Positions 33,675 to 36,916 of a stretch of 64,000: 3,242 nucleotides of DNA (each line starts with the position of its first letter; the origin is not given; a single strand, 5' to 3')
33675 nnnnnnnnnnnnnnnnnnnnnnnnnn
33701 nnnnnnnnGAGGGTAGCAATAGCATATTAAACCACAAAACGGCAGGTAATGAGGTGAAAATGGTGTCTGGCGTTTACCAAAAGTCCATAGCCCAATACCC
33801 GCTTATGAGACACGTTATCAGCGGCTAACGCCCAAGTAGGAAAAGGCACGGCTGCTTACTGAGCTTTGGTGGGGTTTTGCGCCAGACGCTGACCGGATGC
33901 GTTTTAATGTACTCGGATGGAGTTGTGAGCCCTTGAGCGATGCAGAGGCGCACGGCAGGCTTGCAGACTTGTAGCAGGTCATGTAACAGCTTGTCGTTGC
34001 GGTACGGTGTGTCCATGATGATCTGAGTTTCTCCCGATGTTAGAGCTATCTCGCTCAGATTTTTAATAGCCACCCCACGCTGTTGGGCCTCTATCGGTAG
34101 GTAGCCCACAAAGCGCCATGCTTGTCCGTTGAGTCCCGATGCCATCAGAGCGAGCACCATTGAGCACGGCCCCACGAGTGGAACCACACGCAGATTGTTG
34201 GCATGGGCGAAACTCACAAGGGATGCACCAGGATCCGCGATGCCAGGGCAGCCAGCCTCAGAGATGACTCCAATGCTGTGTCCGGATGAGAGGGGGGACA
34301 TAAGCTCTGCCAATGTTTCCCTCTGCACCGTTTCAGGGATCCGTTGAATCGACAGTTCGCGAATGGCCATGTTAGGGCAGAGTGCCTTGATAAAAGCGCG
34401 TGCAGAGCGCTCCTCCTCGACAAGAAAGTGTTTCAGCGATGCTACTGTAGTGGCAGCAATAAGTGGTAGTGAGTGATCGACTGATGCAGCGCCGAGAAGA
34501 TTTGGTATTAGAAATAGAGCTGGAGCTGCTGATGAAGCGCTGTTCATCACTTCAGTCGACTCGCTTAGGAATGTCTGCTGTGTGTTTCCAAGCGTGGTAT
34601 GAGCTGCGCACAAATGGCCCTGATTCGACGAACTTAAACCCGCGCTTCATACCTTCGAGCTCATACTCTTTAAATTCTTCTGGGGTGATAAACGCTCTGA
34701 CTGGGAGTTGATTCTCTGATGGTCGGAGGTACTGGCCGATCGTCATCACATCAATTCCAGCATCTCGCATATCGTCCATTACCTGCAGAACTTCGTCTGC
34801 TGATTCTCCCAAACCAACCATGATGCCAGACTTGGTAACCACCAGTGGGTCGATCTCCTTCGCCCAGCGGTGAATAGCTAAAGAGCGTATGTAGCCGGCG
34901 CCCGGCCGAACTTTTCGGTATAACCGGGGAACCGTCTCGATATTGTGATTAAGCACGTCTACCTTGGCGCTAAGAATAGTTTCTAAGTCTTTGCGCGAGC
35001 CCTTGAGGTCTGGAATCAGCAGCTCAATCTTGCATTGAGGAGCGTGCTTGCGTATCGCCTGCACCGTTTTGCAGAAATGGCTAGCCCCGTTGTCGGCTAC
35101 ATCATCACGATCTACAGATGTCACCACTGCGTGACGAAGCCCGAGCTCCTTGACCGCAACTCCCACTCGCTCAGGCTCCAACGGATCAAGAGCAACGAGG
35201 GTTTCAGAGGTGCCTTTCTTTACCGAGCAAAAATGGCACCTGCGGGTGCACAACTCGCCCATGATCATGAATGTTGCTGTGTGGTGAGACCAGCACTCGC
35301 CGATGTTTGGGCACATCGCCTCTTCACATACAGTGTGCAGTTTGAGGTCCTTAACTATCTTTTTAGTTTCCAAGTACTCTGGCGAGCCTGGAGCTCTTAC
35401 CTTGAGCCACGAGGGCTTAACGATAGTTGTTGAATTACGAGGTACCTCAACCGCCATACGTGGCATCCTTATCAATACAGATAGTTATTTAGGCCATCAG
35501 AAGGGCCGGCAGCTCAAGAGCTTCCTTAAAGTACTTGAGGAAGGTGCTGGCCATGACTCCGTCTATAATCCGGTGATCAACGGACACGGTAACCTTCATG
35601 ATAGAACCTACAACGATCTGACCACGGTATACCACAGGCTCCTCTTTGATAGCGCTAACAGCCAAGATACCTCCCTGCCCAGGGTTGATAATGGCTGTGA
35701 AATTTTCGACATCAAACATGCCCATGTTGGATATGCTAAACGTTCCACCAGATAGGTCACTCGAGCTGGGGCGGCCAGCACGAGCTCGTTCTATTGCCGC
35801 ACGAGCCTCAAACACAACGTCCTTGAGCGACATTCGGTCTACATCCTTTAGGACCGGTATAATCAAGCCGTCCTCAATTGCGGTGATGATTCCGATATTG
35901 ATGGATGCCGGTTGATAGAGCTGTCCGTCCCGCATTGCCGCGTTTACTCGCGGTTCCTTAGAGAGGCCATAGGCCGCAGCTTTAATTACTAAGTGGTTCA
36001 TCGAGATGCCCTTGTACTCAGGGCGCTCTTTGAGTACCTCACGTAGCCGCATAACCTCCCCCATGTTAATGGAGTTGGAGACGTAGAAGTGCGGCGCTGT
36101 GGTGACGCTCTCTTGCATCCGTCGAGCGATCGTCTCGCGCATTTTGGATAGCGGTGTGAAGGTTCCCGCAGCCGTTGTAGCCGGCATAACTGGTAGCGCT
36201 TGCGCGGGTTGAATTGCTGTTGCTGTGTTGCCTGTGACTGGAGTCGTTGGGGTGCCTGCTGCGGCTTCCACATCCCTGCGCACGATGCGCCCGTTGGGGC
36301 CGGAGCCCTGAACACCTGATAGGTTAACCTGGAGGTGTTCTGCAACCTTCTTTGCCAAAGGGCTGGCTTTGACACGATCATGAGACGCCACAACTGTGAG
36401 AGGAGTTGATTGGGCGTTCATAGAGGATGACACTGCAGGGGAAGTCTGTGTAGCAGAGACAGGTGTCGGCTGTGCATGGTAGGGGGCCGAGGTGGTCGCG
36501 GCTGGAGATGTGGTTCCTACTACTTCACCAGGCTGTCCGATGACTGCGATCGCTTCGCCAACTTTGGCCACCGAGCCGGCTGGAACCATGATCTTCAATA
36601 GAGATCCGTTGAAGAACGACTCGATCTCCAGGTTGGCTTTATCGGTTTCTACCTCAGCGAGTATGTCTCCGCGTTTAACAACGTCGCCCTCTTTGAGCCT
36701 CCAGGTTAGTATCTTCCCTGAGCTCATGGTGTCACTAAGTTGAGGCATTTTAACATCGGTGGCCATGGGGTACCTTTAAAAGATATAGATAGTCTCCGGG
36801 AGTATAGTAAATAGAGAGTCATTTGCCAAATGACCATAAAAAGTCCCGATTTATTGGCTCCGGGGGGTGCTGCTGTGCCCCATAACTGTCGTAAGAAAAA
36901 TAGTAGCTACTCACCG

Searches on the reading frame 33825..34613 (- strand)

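Call 75: search_protein_families(library=ncbifam, proteins=[window:33825-34613:-], max_evalue=0.00001)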
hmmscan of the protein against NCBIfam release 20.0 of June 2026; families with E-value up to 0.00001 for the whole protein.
window:33825-34613:- (262 aa): 2 families
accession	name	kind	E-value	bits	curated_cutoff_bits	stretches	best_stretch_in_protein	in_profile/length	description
TIGR00096.1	TIGR00096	equivalog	2.2e-22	79.8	167.9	1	56-241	22-200/275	16S rRNA (cytidine(1402)-2'-O)-methyltransferase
NF011570.0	PRK14994.1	equivalog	1.8e-19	70.1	502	1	101-242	74-211/287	16S rRNA (cytidine(1402)-2'-O)-methyltransferase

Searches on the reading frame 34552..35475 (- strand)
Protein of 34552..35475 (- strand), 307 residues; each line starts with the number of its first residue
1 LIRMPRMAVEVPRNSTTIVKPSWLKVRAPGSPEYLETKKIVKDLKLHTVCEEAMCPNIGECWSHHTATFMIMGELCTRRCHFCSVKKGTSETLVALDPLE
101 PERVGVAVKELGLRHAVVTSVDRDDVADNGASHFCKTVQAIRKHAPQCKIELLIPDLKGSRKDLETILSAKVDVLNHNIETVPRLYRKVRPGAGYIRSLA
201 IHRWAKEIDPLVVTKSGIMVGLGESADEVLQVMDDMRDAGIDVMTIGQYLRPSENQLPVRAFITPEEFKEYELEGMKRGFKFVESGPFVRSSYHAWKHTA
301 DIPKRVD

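Call 75: search_protein_families(library=ncbifam, proteins=[window:34552-35475:-], max_evalue=0.00001)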
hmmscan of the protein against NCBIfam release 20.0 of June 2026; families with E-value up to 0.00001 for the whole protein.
window:34552-35475:- (307 aa): 8 families
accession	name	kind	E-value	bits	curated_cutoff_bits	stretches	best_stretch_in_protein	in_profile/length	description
NF004019.1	PRK05481.1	subfamily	4.5e-122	406.8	203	1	20-301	1-279/286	lipoyl synthase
NF009544.0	PRK12928.1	subfamily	7.4e-118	393.1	210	1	17-298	17-296/300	lipoyl synthase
NF053790.1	LplA_LipA_fuse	exception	3.3e-113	379.3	800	1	15-297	328-605/606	bifunctional lipoate--protein ligase/lipoyl synthase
TIGR00510.1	lipA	equivalog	1.6e-110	369.1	310.25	1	13-296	10-291/302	lipoyl synthase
TIGR00433.2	bioB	equivalog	5.4e-10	39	225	1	75-265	50-237/307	biotin synthase BioB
NF053743.1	LipS2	equivalog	1.6e-09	37.6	270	1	65-243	23-197/292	LipS2 family lipoyl synthase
TIGR03910.1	pyrrolys_PylB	equivalog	6.3e-07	28.6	348.2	1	68-272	58-259/347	methylornithine synthase PylB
TIGR04043.1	rSAM_MSMEG_0568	hypoth_equivalog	5.2e-06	25.7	303.7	1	78-241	123-290/354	MSMEG_0568 family radical SAM protein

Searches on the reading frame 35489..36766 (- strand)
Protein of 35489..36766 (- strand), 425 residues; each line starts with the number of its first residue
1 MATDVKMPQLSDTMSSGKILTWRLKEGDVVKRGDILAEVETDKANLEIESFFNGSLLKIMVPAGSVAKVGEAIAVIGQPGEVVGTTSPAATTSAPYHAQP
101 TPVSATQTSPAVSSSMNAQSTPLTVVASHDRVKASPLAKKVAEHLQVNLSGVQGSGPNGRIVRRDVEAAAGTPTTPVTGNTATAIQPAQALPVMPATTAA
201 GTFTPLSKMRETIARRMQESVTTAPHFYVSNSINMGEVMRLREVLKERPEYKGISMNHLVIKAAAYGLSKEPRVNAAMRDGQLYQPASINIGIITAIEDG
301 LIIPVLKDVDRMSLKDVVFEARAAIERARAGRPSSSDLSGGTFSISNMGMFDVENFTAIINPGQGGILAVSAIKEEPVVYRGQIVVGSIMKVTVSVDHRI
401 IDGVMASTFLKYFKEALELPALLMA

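Call 74: search_protein_families(library=pfam, proteins=[window:35489-36766:-], max_evalue=0.00001)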
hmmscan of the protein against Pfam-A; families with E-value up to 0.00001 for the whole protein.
window:35489-36766:- (425 aa): 4 families
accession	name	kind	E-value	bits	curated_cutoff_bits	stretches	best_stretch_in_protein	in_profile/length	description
PF00198.28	2-oxoacid_dh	-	8.8e-73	245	23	1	204-424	7-231/232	2-oxoacid dehydrogenases acyltransferase (catalytic domain)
PF00364.28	Biotin_lipoyl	-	1.8e-17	63.4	22.1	1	4-76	2-73/73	Biotin-requiring enzyme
PF02817.22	E3_binding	-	1.9e-14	54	23.7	1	132-167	1-36/36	e3 binding domain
PF13533.13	Biotin_lipoyl_2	-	4.4e-08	33.2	29.8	1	16-39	8-31/32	Biotin-lipoyl like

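Call 75: search_protein_families(library=ncbifam, proteins=[window:35489-36766:-], max_evalue=0.00001)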
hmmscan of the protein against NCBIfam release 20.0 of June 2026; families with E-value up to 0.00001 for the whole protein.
window:35489-36766:- (425 aa): 11 families
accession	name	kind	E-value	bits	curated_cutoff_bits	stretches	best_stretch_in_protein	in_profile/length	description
TIGR01349.1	PDHac_trf_mito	equivalog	4.3e-110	368.9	445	1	5-424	2-436/437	pyruvate dehydrogenase complex dihydrolipoamide acetyltransferase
NF004309.0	PRK05704.1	equivalog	1.1e-77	262.2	449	1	1-423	1-404/408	2-oxoglutarate dehydrogenase complex dihydrolipoyllysine-residue succinyltransferase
NF008814.0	PRK11854.1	equivalog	1.6e-70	238.3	722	1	2-418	207-630/637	pyruvate dehydrogenase complex dihydrolipoyllysine-residue acetyltransferase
TIGR01347.1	sucB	equivalog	2.3e-69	234.6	378.65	1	4-423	2-400/404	dihydrolipoyllysine-residue succinyltransferase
TIGR01348.1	PDHac_trf_long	equivalog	5e-58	197.1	552.1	1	3-419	156-581/587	dihydrolipoyllysine-residue acetyltransferase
TIGR02927.1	SucB_Actino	equivalog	4.5e-55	187.5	423.45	1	2-418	126-569/579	2-oxoglutarate dehydrogenase, E2 component, dihydrolipoamide succinyltransferase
NF011416.0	PRK14843.1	equivalog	2.3e-53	181.3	429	1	129-422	46-344/347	dihydrolipoamide acetyltransferase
NF008815.0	PRK11857.1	equivalog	1.2e-39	136.5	378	1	131-423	3-305/308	dihydrolipoamide acetyltransferase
NF008854.0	PRK11892.1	equivalog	3.9e-24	85.2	454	1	1-132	1-133/464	pyruvate dehydrogenase complex E1 component subunit beta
NF011457.0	PRK14875.1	equivalog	2.6e-21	76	307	1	2-171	3-127/372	acetoin dehydrogenase dihydrolipoyllysine-residue acetyltransferase subunit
NF008907.0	PRK12270.1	equivalog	1.6e-19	69.2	878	1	133-417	96-361/1241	multifunctional oxoglutarate decarboxylase/oxoglutarate dehydrogenase thiamine pyrophosphate-binding subunit/dihydrolipoyllysine-residue suc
